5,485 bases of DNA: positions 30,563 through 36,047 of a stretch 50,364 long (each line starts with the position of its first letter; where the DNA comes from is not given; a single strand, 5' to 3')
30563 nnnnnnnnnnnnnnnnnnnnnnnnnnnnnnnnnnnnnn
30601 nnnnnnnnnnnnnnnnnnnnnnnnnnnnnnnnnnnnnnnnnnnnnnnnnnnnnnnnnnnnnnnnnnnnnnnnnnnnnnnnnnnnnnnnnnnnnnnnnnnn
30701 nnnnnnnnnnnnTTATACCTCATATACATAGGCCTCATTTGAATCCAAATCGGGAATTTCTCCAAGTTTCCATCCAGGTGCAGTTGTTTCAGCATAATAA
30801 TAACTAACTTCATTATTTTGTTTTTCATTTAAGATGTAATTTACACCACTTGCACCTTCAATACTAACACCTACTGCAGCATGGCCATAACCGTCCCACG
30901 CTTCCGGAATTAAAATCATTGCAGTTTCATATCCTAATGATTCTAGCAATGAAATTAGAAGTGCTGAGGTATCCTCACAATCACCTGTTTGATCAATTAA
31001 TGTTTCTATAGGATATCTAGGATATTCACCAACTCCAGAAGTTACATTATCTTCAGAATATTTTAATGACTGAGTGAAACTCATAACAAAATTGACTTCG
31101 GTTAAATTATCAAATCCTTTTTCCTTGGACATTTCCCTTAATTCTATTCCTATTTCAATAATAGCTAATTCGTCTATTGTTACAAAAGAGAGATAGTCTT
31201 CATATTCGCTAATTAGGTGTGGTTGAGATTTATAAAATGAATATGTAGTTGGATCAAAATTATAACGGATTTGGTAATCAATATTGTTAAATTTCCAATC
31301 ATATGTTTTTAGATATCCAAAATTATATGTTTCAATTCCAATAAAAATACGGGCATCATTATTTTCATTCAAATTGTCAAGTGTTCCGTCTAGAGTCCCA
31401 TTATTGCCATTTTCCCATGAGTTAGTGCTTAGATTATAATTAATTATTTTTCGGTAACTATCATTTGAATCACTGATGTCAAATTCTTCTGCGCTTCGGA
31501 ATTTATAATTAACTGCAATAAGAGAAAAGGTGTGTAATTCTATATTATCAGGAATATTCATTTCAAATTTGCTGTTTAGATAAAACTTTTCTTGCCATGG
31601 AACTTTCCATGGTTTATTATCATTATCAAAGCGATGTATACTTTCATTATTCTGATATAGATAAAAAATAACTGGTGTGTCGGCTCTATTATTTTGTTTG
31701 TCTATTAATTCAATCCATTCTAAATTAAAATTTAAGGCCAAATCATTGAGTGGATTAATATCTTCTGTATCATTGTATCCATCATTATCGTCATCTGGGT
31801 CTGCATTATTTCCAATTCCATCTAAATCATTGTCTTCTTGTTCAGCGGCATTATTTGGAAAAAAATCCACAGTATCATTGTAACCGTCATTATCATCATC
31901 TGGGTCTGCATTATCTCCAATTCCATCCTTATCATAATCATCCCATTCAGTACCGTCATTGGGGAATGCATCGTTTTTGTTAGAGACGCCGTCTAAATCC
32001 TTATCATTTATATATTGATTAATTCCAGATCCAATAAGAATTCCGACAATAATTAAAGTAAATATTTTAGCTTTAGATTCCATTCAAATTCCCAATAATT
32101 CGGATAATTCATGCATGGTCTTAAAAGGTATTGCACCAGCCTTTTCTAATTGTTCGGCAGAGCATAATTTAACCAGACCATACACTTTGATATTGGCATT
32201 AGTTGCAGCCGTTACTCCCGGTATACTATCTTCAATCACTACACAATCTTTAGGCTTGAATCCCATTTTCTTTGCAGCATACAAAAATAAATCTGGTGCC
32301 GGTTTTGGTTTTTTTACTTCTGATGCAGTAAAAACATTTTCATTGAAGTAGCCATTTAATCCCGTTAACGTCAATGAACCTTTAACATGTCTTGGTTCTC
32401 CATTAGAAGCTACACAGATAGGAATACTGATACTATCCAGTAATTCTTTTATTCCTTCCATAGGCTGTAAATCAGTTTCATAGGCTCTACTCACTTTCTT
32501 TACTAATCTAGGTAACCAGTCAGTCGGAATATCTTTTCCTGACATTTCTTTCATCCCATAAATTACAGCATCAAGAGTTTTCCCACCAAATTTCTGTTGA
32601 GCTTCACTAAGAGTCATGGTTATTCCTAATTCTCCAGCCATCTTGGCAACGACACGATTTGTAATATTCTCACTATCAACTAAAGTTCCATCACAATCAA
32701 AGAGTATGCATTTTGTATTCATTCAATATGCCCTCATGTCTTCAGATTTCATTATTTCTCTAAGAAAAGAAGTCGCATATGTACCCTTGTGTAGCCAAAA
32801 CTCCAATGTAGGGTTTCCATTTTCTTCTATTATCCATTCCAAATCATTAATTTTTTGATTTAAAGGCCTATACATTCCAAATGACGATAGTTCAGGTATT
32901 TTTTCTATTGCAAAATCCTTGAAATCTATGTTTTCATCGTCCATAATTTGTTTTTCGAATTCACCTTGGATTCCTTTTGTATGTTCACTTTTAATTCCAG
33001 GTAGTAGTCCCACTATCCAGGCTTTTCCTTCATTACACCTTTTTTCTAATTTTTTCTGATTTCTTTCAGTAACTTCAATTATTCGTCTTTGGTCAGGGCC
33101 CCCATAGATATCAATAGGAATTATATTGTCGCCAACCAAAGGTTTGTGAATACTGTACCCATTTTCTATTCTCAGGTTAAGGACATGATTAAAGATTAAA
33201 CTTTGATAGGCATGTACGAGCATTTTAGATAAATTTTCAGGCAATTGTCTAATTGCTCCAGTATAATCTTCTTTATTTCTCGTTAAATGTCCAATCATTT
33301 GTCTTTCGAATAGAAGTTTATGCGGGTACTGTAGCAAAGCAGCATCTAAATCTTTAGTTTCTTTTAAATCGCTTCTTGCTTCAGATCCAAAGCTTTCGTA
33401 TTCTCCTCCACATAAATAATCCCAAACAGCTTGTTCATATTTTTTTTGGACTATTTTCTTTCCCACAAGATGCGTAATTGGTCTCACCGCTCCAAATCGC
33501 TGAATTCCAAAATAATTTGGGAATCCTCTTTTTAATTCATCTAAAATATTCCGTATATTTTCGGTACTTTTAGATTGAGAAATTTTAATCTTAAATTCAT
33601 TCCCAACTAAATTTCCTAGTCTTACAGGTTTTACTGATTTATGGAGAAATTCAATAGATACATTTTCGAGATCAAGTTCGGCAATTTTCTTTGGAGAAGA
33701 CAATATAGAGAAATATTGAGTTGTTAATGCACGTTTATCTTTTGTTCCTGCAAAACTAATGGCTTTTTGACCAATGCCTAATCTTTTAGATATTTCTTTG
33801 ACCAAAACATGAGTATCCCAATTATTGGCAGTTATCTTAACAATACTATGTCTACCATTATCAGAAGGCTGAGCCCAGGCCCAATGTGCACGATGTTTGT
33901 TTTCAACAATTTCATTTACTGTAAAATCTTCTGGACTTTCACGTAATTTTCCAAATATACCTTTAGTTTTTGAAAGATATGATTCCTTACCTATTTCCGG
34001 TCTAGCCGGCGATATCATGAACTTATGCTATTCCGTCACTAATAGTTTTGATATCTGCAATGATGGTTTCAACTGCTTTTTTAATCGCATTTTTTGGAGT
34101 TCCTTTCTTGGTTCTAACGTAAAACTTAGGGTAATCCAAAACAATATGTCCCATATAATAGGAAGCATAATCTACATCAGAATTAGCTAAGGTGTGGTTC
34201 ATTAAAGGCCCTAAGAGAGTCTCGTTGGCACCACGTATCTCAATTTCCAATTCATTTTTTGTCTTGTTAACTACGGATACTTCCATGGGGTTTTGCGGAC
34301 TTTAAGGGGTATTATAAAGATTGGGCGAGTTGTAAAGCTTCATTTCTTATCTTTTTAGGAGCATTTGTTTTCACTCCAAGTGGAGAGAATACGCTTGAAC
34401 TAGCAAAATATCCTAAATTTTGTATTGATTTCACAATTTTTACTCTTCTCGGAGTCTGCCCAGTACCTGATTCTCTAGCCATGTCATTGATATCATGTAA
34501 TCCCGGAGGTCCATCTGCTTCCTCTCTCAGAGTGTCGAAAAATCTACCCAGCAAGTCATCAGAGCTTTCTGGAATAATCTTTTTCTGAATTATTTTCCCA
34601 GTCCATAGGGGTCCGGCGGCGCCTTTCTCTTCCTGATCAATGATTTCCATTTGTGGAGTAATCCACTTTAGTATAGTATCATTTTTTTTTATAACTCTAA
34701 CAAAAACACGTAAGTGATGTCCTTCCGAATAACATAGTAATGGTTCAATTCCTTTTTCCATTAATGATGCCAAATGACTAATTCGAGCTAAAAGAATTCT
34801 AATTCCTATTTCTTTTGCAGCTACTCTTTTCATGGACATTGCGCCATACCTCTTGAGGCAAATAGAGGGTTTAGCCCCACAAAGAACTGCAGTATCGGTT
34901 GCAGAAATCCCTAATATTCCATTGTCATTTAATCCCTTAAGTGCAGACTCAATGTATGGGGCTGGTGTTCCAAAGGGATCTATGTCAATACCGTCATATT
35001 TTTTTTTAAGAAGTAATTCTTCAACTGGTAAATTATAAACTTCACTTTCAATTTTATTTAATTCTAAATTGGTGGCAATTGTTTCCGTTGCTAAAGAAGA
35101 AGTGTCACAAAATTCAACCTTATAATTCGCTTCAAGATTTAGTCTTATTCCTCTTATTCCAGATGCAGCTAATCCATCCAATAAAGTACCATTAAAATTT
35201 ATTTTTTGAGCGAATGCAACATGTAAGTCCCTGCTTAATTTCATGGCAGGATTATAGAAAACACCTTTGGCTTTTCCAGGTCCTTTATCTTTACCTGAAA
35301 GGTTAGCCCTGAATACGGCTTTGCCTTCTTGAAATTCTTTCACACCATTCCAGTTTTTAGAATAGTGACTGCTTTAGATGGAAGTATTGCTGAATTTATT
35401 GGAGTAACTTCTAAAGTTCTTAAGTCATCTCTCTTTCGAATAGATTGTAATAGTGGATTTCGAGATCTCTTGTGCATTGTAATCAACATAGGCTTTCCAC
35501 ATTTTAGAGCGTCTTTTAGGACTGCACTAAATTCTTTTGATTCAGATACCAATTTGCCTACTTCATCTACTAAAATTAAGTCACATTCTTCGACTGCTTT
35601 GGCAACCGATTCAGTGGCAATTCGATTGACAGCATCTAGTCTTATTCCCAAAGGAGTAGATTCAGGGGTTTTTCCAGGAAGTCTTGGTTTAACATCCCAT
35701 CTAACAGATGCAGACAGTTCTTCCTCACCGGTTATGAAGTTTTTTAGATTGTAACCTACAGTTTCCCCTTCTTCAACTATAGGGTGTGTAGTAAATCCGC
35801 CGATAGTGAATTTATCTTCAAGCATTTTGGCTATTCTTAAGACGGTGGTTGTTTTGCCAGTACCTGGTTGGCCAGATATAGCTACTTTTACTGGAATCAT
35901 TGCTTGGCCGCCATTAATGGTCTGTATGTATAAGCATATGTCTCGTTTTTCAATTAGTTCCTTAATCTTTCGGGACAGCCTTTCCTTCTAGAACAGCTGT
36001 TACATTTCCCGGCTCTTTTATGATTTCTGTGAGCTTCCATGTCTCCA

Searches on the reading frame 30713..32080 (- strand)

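Call 12: search_protein_families(library=pfam, proteins=[window:30713-32080:-], max_evalue=0.001)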
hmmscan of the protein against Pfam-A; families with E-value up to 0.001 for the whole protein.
window:30713-32080:- (455 aa): 1 family
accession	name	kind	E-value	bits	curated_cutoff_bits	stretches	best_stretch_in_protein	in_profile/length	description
PF04473.18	DUF553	-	4.4e-05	23.4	20.5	1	335-434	25-129/140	Transglutaminase-like domain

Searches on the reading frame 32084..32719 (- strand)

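Call 12: search_protein_families(library=pfam, proteins=[window:32084-32719:-], max_evalue=0.001)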
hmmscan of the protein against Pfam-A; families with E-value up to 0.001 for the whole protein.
window:32084-32719:- (211 aa): 2 families
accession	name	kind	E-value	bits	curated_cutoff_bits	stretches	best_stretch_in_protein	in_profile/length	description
PF13419.12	HAD_2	-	3e-27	96.3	23.8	1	5-181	1-177/178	Haloacid dehalogenase-like hydrolase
PF00702.32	Hydrolase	-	3e-25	90.2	26.4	1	3-175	2-190/191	haloacid dehalogenase-like hydrolase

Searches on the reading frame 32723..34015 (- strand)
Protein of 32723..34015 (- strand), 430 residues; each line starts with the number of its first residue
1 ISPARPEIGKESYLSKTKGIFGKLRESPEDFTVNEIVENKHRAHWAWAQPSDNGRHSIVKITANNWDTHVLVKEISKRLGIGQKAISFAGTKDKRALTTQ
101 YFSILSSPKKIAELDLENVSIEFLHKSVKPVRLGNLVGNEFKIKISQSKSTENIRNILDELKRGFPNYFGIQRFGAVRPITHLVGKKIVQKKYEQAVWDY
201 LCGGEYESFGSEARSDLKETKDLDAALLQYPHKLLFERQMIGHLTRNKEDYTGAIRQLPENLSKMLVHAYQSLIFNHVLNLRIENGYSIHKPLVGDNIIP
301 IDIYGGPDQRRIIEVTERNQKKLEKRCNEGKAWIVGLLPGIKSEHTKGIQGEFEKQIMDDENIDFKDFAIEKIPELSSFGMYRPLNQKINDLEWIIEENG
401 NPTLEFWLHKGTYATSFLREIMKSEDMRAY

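Call 12: search_protein_families(library=pfam, proteins=[window:32723-34015:-], max_evalue=0.001)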
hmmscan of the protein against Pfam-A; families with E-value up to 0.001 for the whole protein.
window:32723-34015:- (430 aa): 1 family
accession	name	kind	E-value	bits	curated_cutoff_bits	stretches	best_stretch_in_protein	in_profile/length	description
PF01142.23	TruD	-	8.1e-128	427.2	27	1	8-421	2-412/412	tRNA pseudouridine synthase D (TruD)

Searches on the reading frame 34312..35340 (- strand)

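Call 12: search_protein_families(library=pfam, proteins=[window:34312-35340:-], max_evalue=0.001)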
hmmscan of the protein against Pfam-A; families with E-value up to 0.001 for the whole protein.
window:34312-35340:- (342 aa): 1 family
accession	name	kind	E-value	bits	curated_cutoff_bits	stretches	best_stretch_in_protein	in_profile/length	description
PF02005.22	TRM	-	1.6e-66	225.5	27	2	23-223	16-229/376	N2,N2-dimethylguanosine tRNA methyltransferase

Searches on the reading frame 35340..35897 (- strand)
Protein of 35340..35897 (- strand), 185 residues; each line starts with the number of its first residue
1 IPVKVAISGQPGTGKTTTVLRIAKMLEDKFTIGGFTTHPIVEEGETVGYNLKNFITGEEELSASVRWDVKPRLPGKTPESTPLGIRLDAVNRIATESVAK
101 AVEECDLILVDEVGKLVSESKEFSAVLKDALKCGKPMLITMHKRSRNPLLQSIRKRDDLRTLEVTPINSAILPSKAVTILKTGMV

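Call 12: search_protein_families(library=pfam, proteins=[window:35340-35897:-], max_evalue=0.001)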
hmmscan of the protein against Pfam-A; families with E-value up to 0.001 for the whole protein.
window:35340-35897:- (185 aa): 8 families
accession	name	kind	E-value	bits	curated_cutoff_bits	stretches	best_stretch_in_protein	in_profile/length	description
PF03266.21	NTPase_1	-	6.2e-37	127.5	23.9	1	4-175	1-166/168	NTPase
PF13479.12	AAA_24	-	0.00016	22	27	0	2-117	2-77/195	AAA domain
PF00004.35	AAA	-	0.00023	22.1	21.2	0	7-120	3-73/131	ATPase family associated with various cellular activities (AAA)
PF13401.12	AAA_22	-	0.00027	21.7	27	1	6-123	9-100/130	AAA domain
PF00448.28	SRP54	-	0.00036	20.7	22.7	0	4-29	3-28/196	SRP54-type protein, GTPase domain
PF09848.15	SLFN-g3_helicase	-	0.00054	19.8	24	1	5-124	4-99/354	Schlafen group 3, DNA/RNA helicase domain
PF13191.12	AAA_16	-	0.00059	20.8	32.6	0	5-70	27-97/167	AAA ATPase domain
PF13245.12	AAA_19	-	0.00091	19.8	25.1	0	5-31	14-40/134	AAA domain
